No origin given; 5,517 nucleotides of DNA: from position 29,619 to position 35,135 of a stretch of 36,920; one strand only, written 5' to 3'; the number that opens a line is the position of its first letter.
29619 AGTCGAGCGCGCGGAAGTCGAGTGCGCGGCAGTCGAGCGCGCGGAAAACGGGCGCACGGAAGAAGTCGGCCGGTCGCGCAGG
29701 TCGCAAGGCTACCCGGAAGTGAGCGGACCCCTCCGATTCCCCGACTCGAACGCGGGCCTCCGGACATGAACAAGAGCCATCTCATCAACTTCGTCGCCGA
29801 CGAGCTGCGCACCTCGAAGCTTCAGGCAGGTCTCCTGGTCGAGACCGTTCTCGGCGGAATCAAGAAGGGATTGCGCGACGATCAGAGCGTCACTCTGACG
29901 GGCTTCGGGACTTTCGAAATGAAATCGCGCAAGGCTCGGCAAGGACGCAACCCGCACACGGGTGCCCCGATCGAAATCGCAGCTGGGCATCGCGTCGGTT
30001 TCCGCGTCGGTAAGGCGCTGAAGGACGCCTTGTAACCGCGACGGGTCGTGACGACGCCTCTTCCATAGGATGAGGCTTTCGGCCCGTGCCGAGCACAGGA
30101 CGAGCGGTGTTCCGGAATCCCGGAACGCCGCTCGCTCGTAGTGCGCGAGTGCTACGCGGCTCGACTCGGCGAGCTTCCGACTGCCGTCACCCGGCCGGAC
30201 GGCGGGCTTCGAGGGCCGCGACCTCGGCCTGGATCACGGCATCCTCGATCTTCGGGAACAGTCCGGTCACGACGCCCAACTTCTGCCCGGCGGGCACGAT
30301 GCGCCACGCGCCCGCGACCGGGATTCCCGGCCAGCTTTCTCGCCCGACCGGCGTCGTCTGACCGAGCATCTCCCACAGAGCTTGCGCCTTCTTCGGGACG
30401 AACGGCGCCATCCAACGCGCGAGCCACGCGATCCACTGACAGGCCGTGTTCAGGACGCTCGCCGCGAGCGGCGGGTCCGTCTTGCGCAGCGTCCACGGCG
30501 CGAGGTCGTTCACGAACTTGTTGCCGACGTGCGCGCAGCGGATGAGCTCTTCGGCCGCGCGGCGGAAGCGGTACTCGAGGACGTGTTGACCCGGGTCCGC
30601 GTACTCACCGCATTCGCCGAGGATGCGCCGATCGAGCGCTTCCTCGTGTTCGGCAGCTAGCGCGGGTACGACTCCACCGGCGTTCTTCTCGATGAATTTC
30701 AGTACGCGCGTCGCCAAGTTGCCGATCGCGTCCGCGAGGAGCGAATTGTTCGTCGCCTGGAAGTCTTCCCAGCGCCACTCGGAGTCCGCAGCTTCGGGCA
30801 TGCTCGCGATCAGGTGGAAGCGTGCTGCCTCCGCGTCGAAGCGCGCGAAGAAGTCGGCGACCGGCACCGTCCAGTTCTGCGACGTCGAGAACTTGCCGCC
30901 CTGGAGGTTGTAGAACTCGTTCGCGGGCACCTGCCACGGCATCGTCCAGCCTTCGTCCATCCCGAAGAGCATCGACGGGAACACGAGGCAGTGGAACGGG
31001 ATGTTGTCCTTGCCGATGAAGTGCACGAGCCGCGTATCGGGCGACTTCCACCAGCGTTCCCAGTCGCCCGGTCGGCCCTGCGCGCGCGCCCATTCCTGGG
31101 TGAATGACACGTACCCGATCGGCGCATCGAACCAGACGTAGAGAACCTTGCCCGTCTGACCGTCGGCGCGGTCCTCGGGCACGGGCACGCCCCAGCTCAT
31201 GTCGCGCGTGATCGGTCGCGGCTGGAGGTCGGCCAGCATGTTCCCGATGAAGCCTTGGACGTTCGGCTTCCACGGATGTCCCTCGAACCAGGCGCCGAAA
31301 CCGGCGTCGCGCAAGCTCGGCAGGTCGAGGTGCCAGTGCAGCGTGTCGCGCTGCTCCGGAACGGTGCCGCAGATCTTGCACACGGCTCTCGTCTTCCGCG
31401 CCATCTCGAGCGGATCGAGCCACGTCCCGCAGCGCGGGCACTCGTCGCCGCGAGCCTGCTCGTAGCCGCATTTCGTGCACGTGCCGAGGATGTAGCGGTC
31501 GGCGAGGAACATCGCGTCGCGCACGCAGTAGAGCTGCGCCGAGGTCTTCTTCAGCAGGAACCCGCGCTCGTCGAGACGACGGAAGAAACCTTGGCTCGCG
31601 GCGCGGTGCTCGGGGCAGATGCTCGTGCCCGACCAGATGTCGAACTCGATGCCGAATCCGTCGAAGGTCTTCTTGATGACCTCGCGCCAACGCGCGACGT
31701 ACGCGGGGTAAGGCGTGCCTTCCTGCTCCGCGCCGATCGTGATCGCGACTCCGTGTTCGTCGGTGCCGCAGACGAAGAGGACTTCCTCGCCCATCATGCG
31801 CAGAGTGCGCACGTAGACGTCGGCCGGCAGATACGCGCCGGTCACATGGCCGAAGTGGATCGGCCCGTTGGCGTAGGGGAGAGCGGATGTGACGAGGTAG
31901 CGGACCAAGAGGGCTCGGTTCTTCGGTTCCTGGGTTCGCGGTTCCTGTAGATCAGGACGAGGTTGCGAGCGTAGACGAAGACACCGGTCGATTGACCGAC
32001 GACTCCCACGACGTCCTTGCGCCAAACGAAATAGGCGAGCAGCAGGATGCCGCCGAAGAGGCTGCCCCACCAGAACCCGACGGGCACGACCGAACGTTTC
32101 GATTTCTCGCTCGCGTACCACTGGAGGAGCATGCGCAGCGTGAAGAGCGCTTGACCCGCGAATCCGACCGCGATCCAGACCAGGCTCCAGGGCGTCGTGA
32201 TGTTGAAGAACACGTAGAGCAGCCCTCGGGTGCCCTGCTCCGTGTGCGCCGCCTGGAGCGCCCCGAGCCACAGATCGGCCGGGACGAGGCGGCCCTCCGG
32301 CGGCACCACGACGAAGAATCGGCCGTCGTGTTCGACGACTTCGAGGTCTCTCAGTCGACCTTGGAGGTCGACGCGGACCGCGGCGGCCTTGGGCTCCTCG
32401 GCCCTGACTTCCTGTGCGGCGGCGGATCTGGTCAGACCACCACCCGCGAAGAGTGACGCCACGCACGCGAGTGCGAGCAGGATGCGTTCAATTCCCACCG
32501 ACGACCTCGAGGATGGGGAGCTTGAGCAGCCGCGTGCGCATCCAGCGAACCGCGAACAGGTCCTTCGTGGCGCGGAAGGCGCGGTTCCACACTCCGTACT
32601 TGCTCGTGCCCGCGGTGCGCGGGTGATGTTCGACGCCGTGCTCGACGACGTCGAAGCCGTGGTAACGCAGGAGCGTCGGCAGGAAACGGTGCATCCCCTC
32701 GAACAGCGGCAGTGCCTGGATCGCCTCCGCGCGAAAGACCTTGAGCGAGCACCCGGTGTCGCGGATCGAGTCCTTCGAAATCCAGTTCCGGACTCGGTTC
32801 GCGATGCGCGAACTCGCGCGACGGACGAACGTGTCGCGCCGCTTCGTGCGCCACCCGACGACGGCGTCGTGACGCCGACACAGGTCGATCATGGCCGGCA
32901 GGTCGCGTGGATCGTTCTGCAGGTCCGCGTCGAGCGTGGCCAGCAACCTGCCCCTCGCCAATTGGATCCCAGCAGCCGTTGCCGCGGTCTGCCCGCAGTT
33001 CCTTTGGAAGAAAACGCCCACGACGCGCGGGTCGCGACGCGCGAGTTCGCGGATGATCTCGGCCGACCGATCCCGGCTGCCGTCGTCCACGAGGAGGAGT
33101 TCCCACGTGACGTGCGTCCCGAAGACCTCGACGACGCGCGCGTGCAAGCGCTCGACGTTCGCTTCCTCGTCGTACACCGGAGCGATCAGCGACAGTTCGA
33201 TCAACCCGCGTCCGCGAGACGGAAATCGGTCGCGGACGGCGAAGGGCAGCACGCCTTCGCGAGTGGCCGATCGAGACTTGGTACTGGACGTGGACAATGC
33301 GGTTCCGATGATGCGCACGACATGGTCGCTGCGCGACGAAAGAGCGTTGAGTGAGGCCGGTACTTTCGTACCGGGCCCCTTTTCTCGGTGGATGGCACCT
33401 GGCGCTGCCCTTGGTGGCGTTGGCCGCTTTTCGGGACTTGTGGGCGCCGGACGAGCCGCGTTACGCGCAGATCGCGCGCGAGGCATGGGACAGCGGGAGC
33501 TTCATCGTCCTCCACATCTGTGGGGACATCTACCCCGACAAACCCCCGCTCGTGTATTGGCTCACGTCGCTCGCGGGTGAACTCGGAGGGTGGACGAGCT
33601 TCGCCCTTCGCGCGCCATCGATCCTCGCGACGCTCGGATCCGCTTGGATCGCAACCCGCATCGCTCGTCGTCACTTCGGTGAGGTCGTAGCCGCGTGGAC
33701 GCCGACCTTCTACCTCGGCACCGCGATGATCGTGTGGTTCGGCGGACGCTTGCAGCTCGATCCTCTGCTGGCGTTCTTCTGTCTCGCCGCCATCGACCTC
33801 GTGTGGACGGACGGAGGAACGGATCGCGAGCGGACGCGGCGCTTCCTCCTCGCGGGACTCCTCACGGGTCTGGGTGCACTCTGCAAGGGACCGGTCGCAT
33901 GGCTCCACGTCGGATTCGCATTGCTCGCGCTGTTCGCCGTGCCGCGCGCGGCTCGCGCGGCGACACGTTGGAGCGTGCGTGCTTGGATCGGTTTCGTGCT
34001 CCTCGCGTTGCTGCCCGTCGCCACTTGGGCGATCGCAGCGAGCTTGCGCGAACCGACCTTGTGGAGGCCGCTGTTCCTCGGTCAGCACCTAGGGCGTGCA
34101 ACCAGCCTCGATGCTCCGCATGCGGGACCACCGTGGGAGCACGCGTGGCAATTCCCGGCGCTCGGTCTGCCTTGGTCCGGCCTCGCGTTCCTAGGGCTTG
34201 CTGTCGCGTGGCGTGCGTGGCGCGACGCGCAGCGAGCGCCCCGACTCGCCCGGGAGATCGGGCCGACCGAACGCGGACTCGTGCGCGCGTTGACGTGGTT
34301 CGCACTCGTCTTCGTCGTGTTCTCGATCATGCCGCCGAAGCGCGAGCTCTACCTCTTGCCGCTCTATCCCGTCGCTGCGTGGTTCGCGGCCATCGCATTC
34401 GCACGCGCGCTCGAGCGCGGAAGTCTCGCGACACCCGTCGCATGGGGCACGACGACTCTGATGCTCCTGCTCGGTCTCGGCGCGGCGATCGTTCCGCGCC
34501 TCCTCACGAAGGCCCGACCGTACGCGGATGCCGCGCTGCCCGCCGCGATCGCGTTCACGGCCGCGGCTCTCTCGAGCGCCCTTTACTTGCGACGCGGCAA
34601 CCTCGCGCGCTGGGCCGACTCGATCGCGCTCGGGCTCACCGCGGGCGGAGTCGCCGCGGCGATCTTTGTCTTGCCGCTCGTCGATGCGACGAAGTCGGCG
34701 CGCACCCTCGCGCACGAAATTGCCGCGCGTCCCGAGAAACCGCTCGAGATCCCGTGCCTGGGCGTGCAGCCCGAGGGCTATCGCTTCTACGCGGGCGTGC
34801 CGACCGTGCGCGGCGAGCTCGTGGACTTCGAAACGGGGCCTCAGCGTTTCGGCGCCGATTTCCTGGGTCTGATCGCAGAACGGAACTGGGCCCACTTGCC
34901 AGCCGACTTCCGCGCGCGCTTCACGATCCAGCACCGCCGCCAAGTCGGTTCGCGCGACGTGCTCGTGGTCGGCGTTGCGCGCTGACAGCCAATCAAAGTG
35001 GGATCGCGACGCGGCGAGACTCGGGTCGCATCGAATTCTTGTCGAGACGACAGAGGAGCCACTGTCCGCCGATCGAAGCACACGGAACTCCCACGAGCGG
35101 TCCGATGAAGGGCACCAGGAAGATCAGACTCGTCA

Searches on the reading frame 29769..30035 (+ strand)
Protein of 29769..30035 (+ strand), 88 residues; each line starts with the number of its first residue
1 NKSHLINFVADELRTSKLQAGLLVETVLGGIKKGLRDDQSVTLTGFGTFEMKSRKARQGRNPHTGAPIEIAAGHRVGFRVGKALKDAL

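Call 78: search_protein_families(library=pfam, proteins=[window:29769-30035:+], max_evalue=0.01)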
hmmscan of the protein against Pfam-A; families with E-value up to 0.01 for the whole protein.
window:29769-30035:+ (88 aa): 2 families
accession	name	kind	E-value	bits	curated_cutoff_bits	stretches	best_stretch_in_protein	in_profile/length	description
PF00216.26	Bac_DNA_binding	-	1e-25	90.3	22.4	1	1-88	2-89/90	Bacterial DNA-binding protein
PF18175.6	HU-CCDC81_bac_2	-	0.0015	18.8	35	1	5-53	3-51/70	CCDC81-like prokaryotic HU domain 2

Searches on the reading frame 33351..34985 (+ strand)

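Call 29: search_protein_families(library=pfam, proteins=[window:33351-34985:+], max_evalue=0.001)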
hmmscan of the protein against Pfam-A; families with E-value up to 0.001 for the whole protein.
window:33351-34985:+ (544 aa): 2 families
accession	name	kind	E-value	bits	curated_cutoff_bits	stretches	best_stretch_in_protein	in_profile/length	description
PF13231.12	PMT_2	-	1e-14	55.5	26.1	1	63-226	1-160/160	Dolichyl-phosphate-mannose-protein mannosyltransferase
PF03901.23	Glyco_transf_22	-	0.00036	20.3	23.8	0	305-379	287-359/414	Alg9-like mannosyltransferase family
